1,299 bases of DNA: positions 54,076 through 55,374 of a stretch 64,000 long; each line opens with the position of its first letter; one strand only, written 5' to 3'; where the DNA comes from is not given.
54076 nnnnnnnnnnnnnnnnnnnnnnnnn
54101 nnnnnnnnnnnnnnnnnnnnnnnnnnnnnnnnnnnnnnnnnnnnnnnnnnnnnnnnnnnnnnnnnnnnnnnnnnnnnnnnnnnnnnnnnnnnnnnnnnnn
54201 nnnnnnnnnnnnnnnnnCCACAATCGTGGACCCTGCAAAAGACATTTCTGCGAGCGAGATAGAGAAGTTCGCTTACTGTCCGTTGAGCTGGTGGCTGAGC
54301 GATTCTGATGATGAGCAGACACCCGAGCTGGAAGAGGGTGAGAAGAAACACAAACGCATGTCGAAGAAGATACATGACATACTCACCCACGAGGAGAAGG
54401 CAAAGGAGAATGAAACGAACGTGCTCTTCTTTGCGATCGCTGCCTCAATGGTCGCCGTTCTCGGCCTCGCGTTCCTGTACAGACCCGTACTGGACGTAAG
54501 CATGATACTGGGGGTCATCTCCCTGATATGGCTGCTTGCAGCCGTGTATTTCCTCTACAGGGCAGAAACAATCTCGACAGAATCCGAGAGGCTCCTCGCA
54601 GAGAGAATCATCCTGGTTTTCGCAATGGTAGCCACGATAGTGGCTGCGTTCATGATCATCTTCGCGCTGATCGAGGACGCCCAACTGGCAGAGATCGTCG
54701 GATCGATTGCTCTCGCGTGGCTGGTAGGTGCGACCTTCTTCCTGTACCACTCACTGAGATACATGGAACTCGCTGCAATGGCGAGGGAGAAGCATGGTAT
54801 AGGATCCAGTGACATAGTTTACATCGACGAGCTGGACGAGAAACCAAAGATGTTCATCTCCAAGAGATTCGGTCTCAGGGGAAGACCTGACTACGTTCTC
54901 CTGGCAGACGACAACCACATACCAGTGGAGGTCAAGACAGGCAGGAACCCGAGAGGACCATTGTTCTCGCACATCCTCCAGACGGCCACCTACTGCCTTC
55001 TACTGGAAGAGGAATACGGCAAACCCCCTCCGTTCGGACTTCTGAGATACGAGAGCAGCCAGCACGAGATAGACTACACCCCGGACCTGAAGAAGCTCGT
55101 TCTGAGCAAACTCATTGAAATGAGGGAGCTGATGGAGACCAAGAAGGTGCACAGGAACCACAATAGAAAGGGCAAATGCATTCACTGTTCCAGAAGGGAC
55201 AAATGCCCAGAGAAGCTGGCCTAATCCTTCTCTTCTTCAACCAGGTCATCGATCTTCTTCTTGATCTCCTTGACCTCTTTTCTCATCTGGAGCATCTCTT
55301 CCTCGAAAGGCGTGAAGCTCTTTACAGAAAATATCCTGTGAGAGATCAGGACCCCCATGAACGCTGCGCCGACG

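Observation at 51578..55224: Surface LTD-PLD(HKD)x2-PKD protein translationally adjacent to a Cas4-like nuclease split by a four-helix membrane insertion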

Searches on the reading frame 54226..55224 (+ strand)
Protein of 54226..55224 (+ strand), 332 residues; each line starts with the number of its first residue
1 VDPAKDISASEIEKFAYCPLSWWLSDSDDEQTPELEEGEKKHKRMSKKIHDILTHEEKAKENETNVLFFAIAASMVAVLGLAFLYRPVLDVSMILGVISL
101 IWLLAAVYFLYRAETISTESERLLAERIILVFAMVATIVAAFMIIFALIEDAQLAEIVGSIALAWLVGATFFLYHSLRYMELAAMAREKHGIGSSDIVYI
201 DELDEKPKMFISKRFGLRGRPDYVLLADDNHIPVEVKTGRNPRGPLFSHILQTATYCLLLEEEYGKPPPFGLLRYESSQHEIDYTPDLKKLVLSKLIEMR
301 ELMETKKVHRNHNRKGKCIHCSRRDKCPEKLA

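Call 3: search_protein_families(library=pfam, proteins=[window:54226-55224:+], max_evalue=0.01)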
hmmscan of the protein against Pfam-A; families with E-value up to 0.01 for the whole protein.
window:54226-55224:+ (332 aa): 3 families
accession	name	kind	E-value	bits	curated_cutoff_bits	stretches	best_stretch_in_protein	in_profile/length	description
PF12705.13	PDDEXK_1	-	1.6e-13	51.6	22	1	210-328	113-247/247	PD-(D/E)XK nuclease superfamily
PF01930.23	Cas_Cas4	-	3.8e-08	34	22.7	1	218-327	53-158/160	Domain of unknown function DUF83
PF04123.18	DUF373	-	0.0071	16.3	28.3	1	62-186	151-275/335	Domain of unknown function (DUF373)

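Call 4: search_protein_families(library=ncbifam, proteins=[window:54226-55224:+], max_evalue=0.01)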
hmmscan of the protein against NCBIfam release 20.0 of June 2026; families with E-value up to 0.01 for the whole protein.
window:54226-55224:+ (332 aa): 3 families
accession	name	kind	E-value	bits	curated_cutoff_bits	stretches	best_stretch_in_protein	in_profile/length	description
TIGR00372.1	cas4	equivalog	1.6e-19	70.4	65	1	201-328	52-179/180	CRISPR-associated protein Cas4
NF049935.1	cas4g_cas1g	exception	1.3e-12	47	560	1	210-327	68-189/546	CRISPR-associated endonuclease Cas4g/Cas1g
TIGR03491.1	TIGR03491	subfamily_domain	0.0033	16.4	97.45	0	230-330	110-207/462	TM0106 family RecB-like putative nuclease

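Call 5: find_homologous_proteins(query=window:54226-55224:+)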
Query window:54226-55224:+ (332 aa): 993 proteins with E <= 0.001 among 4476 candidates; the best 120 are listed.
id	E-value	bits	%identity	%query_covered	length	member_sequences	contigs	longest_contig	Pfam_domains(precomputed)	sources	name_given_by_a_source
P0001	1.0e-212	723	97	100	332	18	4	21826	PF01930.24,PF12705.14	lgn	-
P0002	4.1e-198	675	89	100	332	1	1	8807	PF01930.24,PF12705.14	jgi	jgi:CRISPR-associated exonuclease Cas4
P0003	1.2e-186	638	82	100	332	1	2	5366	PF01930.24,PF12705.14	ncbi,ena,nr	ncbi:MAG: Dna2/Cas4 domain-containing protein [Thermoplasmata archaeon]|nr:Dna2/Cas4 domain-containi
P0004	6.0e-185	632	80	100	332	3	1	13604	PF01930.24,PF12705.14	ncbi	-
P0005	5.5e-180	616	78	100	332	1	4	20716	PF01930.24,PF12705.14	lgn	-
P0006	3.7e-179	613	79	100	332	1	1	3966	PF01930.24,PF12705.14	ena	-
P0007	1.7e-177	608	78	100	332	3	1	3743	PF01930.24,PF12705.14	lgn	-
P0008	1.0e-176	605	77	100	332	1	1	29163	PF01930.24,PF12705.14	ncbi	-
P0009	1.6e-173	595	75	100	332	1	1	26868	PF01930.24,PF12705.14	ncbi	-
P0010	3.5e-166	570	73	100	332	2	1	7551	PF01930.24,PF12705.14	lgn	-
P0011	1.0e-161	556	70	100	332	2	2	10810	PF01930.24,PF12705.14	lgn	-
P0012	2.2e-161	555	79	89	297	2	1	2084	PF01930.24,PF12705.14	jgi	-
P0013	2.0e-160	551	69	100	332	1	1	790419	PF01930.24,PF12705.14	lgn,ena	-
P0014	6.9e-158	543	68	100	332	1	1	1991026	PF01930.24,PF12705.14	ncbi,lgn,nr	ncbi:MAG: PD-(D/E)XK nuclease family protein [Methanobacteriota archaeon]|nr:MAG: PD-(D/E)XK nucleas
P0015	5.2e-157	540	68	100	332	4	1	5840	PF01930.24,PF12705.14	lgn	-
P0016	1.5e-126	440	58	98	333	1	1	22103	PF01930.24,PF12705.14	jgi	jgi:CRISPR-associated exonuclease Cas4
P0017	1.0e-125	437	58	98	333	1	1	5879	PF01930.24,PF12705.14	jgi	-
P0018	1.3e-124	434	58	98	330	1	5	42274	PF01930.24,PF12705.14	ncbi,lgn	ncbi:MAG: PD-(D/E)XK nuclease family protein [Thermoplasmata archaeon]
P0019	2.3e-123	430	58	97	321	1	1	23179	PF01930.24,PF12705.14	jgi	jgi:CRISPR-associated exonuclease Cas4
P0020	3.6e-121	422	56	98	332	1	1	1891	PF12705.14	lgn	-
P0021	5.6e-121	422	56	100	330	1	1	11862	PF01930.24,PF12705.14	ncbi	ncbi:MAG: PD-(D/E)XK nuclease family protein [Thermoplasmata archaeon]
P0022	6.7e-121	422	55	100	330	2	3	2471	PF01930.24,PF12705.14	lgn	-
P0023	1.0e-120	421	55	99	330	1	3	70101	PF01930.24,PF12705.14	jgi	jgi:CRISPR-associated exonuclease Cas4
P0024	1.4e-120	421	56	98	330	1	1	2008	PF01930.24,PF12705.14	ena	-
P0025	1.7e-120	420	56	100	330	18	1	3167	PF01930.24,PF12705.14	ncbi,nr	ncbi:MAG: PD-(D/E)XK nuclease family protein [Candidatus Thermoplasmatota archaeon]|nr:PD-(D/E)XK nu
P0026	9.4e-120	418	56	99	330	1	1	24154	PF01930.24,PF12705.14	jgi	jgi:CRISPR-associated exonuclease Cas4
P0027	1.3e-119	417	55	98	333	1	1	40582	PF01930.24,PF12705.14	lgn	-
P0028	1.5e-119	417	56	100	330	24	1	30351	PF01930.24,PF12705.14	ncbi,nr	ncbi:MAG: PD-(D/E)XK nuclease family protein [Candidatus Thermoplasmatota archaeon]|nr:PD-(D/E)XK nu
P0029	3.5e-119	416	55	99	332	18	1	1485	PF01930.24,PF12705.14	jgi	-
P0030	4.1e-119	416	57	100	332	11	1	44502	PF01930.24,PF12705.14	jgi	-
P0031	5.9e-119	415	55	99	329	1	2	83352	PF01930.24,PF12705.14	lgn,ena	-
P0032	6.5e-119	415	55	100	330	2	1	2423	PF12705.14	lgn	-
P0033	1.4e-118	414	56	100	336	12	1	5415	PF12705.14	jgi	-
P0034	3.0e-118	413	59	98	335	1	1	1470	PF12705.14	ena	-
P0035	4.7e-118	412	54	100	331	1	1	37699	PF01930.24,PF12705.14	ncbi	-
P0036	7.0e-118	412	57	98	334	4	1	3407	PF12705.14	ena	-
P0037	7.9e-118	412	54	98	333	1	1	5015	PF01930.24,PF12705.14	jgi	jgi:CRISPR-associated exonuclease Cas4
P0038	8.9e-118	411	56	100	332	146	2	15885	PF01930.24,PF12705.14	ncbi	-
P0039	9.4e-118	411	55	100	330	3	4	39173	PF12705.14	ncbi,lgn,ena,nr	ncbi:MAG: CRISPR-associated protein Cas4 [Thermoplasmata archaeon]|nr:CRISPR-associated protein Cas4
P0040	1.4e-117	411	55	98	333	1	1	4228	PF01930.24,PF12705.14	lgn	-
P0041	1.5e-117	411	55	98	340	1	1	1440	PF01930.24,PF12705.14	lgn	-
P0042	1.8e-117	410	57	99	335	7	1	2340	PF12705.14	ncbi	-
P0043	1.9e-117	410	58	98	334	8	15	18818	PF12705.14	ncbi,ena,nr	ncbi:MAG: Dna2/Cas4 domain-containing protein [Methanobacteriota archaeon]|nr:MAG: Dna2/Cas4 domain-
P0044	2.3e-117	410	56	99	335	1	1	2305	PF12705.14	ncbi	-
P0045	3.0e-117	410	56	98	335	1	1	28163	PF12705.14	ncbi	-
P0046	5.8e-117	409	57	99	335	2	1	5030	PF12705.14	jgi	-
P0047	6.2e-117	409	56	98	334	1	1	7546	PF01930.24,PF12705.14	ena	-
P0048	1.5e-116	407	56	99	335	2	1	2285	PF12705.14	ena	-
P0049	2.4e-116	407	55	99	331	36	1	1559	PF01930.24,PF12705.14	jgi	-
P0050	2.4e-116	407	56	98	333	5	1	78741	PF01930.24,PF12705.14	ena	-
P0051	3.9e-116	406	54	100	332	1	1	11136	PF01930.24,PF12705.14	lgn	-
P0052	4.3e-116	406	55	100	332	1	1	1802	PF01930.24,PF12705.14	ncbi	-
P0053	6.0e-116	405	53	98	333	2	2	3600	PF01930.24,PF12705.14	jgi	-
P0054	8.2e-116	405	54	99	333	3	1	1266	PF01930.24,PF12705.14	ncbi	-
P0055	9.3e-116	405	55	100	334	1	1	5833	PF12705.14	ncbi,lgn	-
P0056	1.1e-115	405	55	98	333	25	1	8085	PF12705.14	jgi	-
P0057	1.2e-115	404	55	100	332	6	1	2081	PF01930.24,PF12705.14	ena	-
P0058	1.3e-115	404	54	100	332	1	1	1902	PF01930.24,PF12705.14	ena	-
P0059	2.0e-115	404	55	98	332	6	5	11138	PF01930.24,PF12705.14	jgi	-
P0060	2.0e-115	404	55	99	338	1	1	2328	PF01930.24,PF12705.14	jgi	jgi:CRISPR-associated exonuclease Cas4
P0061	2.4e-115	403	54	100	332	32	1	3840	PF01930.24,PF12705.14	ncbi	-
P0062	2.9e-115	403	56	99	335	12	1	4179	PF01930.24,PF12705.14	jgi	-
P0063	3.6e-115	403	54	100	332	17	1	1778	PF01930.24,PF12705.14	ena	-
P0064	4.7e-115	402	55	99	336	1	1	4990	PF01930.24,PF12705.14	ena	-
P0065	6.6e-115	402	55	98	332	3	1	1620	PF01930.24,PF12705.14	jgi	jgi:CRISPR-associated exonuclease Cas4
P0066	6.7e-115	402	55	98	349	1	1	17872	PF01930.24,PF12705.14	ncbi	-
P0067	9.0e-115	401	53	99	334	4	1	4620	PF01930.24,PF12705.14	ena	-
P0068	9.6e-115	401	53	99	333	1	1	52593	PF01930.24,PF12705.14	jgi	jgi:CRISPR-associated exonuclease Cas4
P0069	9.6e-115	401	55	100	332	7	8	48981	PF01930.24,PF12705.14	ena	-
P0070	9.9e-115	401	54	100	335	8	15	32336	PF12705.14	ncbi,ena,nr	ncbi:MAG: Dna2/Cas4 domain-containing protein [Methanobacteriota archaeon]|nr:MAG: Dna2/Cas4 domain-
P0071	1.1e-114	401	54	100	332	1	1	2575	PF01930.24,PF12705.14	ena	-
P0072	1.3e-114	401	53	100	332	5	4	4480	PF01930.24,PF12705.14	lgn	-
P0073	2.1e-114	400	55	100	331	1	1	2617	PF01930.24,PF12705.14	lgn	-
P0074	2.5e-114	400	54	98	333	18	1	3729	PF01930.24,PF12705.14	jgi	jgi:CRISPR-associated exonuclease Cas4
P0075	2.8e-114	400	55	98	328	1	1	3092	PF01930.24,PF12705.14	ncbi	-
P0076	3.2e-114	400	54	100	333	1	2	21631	PF01930.24,PF12705.14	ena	-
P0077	4.6e-114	399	54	98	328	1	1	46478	PF01930.24,PF12705.14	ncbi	-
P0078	7.9e-114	398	54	98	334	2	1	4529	PF01930.24,PF12705.14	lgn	-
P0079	9.2e-114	398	54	100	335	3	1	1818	PF12705.14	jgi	-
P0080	1.0e-113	398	55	98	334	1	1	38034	PF01930.24,PF12705.14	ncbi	-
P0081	1.1e-113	398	55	98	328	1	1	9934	PF01930.24,PF12705.14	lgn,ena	-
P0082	1.1e-113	398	53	100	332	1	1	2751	PF01930.24,PF12705.14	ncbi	-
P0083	1.1e-113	398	53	100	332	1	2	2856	PF01930.24,PF12705.14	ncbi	-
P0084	1.1e-113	398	53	99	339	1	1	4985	PF01930.24,PF12705.14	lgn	-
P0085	1.2e-113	398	54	99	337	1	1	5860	PF01930.24,PF12705.14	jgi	jgi:CRISPR-associated exonuclease Cas4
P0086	1.3e-113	398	53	100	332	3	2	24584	PF01930.24,PF12705.14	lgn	-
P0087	1.3e-113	398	55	98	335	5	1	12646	PF01930.24,PF12705.14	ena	-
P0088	1.7e-113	397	55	98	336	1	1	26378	PF01930.24,PF12705.14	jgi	-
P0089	1.7e-113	397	53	100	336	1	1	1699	PF01930.24,PF12705.14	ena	-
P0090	2.9e-113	396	54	98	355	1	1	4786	PF01930.24,PF12705.14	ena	-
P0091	3.3e-113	396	55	98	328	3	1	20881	PF01930.24,PF12705.14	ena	-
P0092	3.4e-113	396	55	98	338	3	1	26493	PF01930.24,PF12705.14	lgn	-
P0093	3.7e-113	396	53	98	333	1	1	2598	PF01930.24,PF12705.14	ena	-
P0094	4.0e-113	396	51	100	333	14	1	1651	PF01930.24,PF12705.14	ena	-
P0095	5.1e-113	396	53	98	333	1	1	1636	PF01930.24,PF12705.14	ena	-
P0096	7.2e-113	395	50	100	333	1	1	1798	PF01930.24,PF12705.14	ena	-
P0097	7.6e-113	395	51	98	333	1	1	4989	PF01930.24,PF12705.14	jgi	-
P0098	9.6e-113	395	55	98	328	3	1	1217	PF01930.24,PF12705.14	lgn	-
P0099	1.0e-112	395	54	98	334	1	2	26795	PF01930.24,PF12705.14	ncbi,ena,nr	ncbi:MAG: CRISPR-associated protein Cas4 [Methanobacteriota archaeon]|nr:MAG: CRISPR-associated prot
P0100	1.1e-112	395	55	100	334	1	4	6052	PF01930.24,PF12705.14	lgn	-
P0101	1.2e-112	395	56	98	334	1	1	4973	PF12705.14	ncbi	-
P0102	1.4e-112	394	52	99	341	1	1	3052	PF01930.24,PF12705.14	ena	-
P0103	1.5e-112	394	52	98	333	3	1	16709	PF01930.24,PF12705.14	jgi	-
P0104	1.7e-112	394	54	100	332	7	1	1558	PF01930.24,PF12705.14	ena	-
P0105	3.3e-112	393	55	97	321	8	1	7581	PF01930.24,PF12705.14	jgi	-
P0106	3.7e-112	393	54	98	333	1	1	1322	PF01930.24,PF12705.14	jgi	jgi:CRISPR-associated exonuclease Cas4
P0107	4.6e-112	393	56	98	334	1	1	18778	PF12705.14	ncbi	-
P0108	4.9e-112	392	54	99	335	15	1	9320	PF12705.14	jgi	-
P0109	6.2e-112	392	53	98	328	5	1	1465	PF01930.24,PF12705.14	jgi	jgi:CRISPR-associated exonuclease Cas4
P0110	8.9e-112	392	54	99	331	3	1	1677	PF01930.24,PF12705.14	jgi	-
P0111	9.7e-112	392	52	99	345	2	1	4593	PF01930.24,PF12705.14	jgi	-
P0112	1.5e-111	391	51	100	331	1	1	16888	PF01930.24,PF12705.14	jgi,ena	-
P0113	1.6e-111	391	53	100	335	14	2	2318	PF12705.14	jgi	-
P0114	1.7e-111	391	53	100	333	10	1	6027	PF12705.14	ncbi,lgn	-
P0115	2.0e-111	391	53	98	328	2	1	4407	PF01930.24,PF12705.14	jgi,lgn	jgi:CRISPR-associated exonuclease Cas4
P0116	2.7e-111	390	51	100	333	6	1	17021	PF01930.24,PF12705.14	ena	-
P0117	3.7e-111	390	52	98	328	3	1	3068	PF01930.24,PF12705.14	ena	-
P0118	4.6e-111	389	54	98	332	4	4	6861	PF01930.24,PF12705.14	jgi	-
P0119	4.7e-111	389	52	98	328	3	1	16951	PF01930.24,PF12705.14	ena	-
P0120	5.2e-111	389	53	98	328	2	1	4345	PF01930.24,PF12705.14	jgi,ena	-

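Call 8: find_encoding_contigs(protein=P0014, flank=8000, max_places=2)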
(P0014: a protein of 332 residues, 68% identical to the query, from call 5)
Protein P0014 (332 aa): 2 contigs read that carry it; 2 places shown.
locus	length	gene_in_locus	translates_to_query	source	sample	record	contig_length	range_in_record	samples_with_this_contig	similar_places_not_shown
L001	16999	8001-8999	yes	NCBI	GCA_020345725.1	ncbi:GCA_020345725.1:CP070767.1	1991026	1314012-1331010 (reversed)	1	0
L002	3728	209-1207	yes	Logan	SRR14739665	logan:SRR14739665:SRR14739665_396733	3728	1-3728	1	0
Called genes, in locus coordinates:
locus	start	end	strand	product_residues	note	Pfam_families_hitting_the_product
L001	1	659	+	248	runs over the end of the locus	PF00005:ABC_tran, PF13304:AAA_21 (weak)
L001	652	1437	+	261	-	PF12679:ABC2_membrane_2 (faint)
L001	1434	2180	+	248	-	-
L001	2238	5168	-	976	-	PF13964:Beta-prop_Calicin, PF24681:Kelch_KLHDC2_KLHL20_DRC7, PF24981:Beta-prop_ATRN-LZTR1, PF25210:Kelch_FKB95, PF01344:Kelch_1, PF13964:Beta-prop_Calicin, PF25210:Kelch_FKB95, PF00801:PKD, +7 more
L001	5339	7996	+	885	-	PF00932:LTD, PF13091:PLDc_2, PF00801:PKD, PF18911:PKD_4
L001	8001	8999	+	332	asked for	PF12705:PDDEXK_1, PF01930:Cas_Cas4 (weak)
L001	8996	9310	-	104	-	-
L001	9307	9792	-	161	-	-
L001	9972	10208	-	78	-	PF01402:RHH_1 (weak)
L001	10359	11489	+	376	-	PF00266:Aminotran_5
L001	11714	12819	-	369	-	PF01835:MG2, PF17791:MG3 (faint)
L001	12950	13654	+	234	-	PF02633:Creatininase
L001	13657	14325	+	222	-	PF06026:Rib_5-P_isom_A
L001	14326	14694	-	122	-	-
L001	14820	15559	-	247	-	PF01950:FBPase_3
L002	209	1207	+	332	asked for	PF12705:PDDEXK_1, PF01930:Cas_Cas4 (weak)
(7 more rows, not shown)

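Call 9: find_encoding_contigs(protein=P0013, flank=8000, max_places=2)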
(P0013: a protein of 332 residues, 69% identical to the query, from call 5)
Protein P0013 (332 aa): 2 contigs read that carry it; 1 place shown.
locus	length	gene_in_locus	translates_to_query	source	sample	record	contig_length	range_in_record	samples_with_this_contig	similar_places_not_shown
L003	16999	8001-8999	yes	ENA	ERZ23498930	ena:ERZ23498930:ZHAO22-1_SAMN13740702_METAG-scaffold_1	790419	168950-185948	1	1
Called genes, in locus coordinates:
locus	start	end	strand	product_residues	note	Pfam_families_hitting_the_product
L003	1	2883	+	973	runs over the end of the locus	PF10602:RPN7 (faint), PF10923:BrxC_BrxD (weak), PF13191:AAA_16, PF10516:SHNi-TPR (faint), PF17874:TPR_MalT (weak), PF13424:TPR_12, PF17874:TPR_MalT (weak), PF13424:TPR_12, +13 more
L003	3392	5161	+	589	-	PF01839:FG-GAP (faint), PF13517:FG-GAP_3 (weak)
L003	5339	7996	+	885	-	PF00932:LTD, PF13091:PLDc_2, PF00801:PKD (weak), PF18911:PKD_4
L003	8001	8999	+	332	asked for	PF12705:PDDEXK_1, PF01930:Cas_Cas4 (weak)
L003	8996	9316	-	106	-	-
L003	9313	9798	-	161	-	-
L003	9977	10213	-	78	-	PF01402:RHH_1 (weak)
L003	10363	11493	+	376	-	PF00266:Aminotran_5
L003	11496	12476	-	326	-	PF00814:TsaD, PF22521:HypF_C_2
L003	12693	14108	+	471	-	PF00390:malic, PF03949:Malic_M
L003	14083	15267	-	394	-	PF07992:Pyr_redox_2, PF13454:NAD_binding_9 (faint), PF21706:FCSD_central (weak)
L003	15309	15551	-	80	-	PF01206:TusA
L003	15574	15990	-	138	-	PF13686:DrsE_2, PF02635:DsrE (weak)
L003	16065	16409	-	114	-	PF02627:CMD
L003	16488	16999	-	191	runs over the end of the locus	PF00025:Arf, PF00071:Ras, PF08477:Roc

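Call 10: find_encoding_contigs(protein=P0031, flank=8000, max_places=1)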
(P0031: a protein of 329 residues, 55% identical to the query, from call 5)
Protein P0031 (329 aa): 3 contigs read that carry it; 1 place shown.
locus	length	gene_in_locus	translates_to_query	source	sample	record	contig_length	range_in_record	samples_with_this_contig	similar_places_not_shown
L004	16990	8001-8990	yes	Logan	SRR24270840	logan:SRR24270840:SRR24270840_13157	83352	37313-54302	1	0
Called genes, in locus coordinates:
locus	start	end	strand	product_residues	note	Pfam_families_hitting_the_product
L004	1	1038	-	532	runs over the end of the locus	PF00270:DEAD, PF04851:ResIII, PF00271:Helicase_C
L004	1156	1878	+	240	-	-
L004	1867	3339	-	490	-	-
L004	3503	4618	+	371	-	PF01950:FBPase_3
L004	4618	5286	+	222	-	PF00121:TIM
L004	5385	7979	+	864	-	PF00932:LTD, PF13091:PLDc_2, PF00614:PLDc (faint), PF13091:PLDc_2, PF00801:PKD (weak), PF18911:PKD_4, PF22352:K319L-like_PKD (weak)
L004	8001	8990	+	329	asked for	PF12705:PDDEXK_1, PF01930:Cas_Cas4 (weak)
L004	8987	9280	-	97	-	-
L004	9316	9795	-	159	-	-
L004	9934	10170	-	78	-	PF01402:RHH_1 (weak)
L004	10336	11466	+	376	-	PF00266:Aminotran_5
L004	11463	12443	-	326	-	PF00814:TsaD, PF22521:HypF_C_2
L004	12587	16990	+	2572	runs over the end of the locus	PF00082:Peptidase_S8, PF24489:Ig_J_second (faint), PF16656:Pur_ac_phosph_N (faint), PF25788:Ig_Rha78A_N (faint), PF07705:CARDB (faint), PF21910:GH85_C (faint), PF00041:fn3, PF00041:fn3, +3 more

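Call 11: find_encoding_contigs(protein=P0050, flank=8000, max_places=1)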
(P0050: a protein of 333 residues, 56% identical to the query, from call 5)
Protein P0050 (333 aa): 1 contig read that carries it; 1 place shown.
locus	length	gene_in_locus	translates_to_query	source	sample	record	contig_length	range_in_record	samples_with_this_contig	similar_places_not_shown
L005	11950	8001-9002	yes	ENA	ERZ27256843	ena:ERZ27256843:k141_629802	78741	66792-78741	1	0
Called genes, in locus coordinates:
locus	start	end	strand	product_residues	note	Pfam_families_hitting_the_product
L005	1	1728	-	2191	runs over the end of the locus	PF02516:STT3, PF13231:PMT_2, PF13620:CarboxypepD_reg (weak), PF13715:CarbopepD_reg_2 (faint), PF17210:SdrD_B (faint), PF23194:NOMO_5th (faint)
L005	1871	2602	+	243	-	PF00149:Metallophos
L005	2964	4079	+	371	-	PF01950:FBPase_3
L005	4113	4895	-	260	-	PF01022:HTH_5, PF12802:MarR_2 (weak), PF12840:HTH_20, PF13412:HTH_24 (weak), PF25213:HVO_A0261_N (faint), PF08279:HTH_11 (faint), PF09339:HTH_IclR (weak)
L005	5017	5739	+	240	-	PF00121:TIM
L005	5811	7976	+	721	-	PF00932:LTD, PF13091:PLDc_2, PF00614:PLDc (faint), PF13091:PLDc_2, PF00801:PKD (weak), PF18911:PKD_4, PF22352:K319L-like_PKD (weak)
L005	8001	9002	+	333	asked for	PF12705:PDDEXK_1, PF01930:Cas_Cas4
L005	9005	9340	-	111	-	-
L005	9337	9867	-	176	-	-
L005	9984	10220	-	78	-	PF01402:RHH_1 (weak)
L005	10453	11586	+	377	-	PF00266:Aminotran_5, PF01053:Cys_Met_Meta_PP (weak)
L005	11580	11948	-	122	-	?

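Call 12: find_encoding_contigs(protein=P0023, flank=8000, max_places=1)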
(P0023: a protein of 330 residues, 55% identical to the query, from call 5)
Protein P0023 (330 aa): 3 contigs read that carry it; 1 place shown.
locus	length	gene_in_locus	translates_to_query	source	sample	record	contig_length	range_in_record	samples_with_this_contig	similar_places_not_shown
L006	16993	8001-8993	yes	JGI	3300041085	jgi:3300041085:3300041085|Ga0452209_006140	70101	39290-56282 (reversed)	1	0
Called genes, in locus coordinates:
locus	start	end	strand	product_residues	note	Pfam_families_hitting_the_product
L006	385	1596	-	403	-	-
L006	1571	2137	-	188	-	-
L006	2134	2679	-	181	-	-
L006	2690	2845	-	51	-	PF09853:DUF2080 (weak)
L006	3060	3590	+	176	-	-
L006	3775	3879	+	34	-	-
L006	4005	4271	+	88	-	-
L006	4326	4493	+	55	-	-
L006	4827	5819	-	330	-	PF00239:Resolvase, PF07508:Recombinase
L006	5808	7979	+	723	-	PF00932:LTD, PF13091:PLDc_2, PF00614:PLDc (faint), PF13091:PLDc_2, PF00801:PKD (faint), PF18911:PKD_4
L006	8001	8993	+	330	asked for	PF01930:Cas_Cas4 (faint), PF12705:PDDEXK_1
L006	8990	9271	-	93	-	-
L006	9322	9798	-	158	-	-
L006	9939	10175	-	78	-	PF01402:RHH_1 (weak)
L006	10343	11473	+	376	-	PF00266:Aminotran_5, PF00155:Aminotran_1_2 (weak)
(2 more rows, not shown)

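Call 14: search_protein_representatives(protein=window:54226-55224:+)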
Query: 332 residues. Proteins with E-value up to 0.001 (for the whole library): 1163; up to 1e-10: 517; up to 1e-30: 78. The best 150 are listed.
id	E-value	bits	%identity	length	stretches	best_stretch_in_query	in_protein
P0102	4.5e-113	394.2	53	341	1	2-331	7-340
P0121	3.1e-95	335.6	48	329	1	7-332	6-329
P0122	2.2e-94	332.8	44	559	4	125-331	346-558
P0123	3.8e-88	312.3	46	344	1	6-331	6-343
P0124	3.2e-79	283.0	41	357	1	6-331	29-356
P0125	1.9e-78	280.4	45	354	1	3-332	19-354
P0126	6.9e-77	275.3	42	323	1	7-331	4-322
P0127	4.5e-76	272.6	39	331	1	5-331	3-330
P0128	5.5e-76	272.4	40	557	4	125-331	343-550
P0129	1.6e-75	270.8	41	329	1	7-332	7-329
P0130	3.9e-75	269.6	43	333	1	5-331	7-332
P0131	2.9e-74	266.7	43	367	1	7-331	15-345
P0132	4.4e-74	266.1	41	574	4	130-331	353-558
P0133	1.6e-73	264.3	42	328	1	5-331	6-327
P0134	3.9e-73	263.0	40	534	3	129-331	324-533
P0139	2.3e-68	247.3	48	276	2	159-331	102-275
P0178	9.6e-44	166.4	34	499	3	97-331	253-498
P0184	6.6e-36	140.7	32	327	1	8-331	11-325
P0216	5.2e-26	108.2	40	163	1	185-331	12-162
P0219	1.2e-25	107.0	37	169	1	179-330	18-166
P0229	2.1e-24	102.9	40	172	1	165-331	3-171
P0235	7.1e-24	101.2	32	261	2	121-331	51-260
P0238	1.0e-23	100.6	39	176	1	164-330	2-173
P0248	5.3e-23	98.3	35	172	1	176-332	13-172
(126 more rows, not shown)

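Call 18: find_encoding_contigs(protein=P0122, flank=8000, max_places=2)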
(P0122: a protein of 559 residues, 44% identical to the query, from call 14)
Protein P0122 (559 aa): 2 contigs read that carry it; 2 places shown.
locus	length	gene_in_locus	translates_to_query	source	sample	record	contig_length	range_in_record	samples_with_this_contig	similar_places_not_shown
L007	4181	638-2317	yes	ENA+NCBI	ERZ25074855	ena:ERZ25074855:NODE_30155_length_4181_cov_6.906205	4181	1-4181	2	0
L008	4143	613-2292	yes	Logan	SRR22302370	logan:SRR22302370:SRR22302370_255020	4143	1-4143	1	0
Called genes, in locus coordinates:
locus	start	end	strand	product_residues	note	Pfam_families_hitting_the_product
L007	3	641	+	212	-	?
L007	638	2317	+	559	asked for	PF12705:PDDEXK_1, PF01930:Cas_Cas4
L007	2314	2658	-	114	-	-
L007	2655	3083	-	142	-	-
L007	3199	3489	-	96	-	-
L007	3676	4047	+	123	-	PF01248:Ribosomal_L7Ae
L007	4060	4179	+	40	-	?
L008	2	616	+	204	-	?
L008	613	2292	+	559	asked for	PF12705:PDDEXK_1, PF01930:Cas_Cas4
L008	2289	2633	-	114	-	-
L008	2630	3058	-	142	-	-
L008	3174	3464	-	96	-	-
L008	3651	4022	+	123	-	PF01248:Ribosomal_L7Ae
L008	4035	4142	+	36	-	?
